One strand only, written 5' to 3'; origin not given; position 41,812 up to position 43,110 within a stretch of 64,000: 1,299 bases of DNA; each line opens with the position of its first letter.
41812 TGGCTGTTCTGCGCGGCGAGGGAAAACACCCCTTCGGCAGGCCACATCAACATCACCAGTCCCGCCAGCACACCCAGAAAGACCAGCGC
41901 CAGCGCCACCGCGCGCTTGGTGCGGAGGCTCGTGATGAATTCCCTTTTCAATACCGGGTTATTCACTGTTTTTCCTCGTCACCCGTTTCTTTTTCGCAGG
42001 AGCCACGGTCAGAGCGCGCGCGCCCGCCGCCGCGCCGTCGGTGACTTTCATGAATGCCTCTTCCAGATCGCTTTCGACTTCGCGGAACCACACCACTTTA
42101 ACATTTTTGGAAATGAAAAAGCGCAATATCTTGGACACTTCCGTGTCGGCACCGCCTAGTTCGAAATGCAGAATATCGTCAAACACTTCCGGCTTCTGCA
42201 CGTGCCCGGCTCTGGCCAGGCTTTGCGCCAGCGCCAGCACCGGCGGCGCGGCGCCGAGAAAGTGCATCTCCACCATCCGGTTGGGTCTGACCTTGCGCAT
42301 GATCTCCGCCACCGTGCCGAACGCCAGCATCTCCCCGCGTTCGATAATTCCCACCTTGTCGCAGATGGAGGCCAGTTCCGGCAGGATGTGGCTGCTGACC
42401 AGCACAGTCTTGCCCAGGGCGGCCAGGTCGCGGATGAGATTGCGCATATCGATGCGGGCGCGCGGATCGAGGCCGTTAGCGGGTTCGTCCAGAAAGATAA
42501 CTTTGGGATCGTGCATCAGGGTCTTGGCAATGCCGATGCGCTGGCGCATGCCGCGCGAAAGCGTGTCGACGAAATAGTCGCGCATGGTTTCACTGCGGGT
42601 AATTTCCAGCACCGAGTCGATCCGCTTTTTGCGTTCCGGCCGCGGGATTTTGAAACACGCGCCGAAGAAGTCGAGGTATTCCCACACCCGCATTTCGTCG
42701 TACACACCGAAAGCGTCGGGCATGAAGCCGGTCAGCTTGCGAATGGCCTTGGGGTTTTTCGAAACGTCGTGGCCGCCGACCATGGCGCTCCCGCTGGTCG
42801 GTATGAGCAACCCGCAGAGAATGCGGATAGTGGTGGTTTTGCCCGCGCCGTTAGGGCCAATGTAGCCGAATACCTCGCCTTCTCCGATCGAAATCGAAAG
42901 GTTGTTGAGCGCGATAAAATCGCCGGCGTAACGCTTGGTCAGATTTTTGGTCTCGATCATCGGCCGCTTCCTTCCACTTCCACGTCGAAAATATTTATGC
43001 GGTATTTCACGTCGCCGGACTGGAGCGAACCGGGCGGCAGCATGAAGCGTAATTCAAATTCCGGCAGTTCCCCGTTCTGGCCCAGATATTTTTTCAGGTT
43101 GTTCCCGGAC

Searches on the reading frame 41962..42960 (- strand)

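Call 85: search_protein_families(library=padloc, proteins=[window:41962-42960:-], max_evalue=1e-8)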
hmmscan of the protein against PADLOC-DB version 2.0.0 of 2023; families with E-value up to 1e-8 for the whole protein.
window:41962-42960:- (333 aa): 3 families
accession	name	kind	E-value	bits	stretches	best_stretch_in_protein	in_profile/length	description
PDLC04135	mad3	-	1.9e-26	91.5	1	128-209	258-340/374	mads_3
PDLC04140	mad8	-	2.6e-11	41.6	1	11-197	10-238/314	mads_8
PDLC02980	AriA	-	7.9e-11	40.5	0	133-195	237-301/304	-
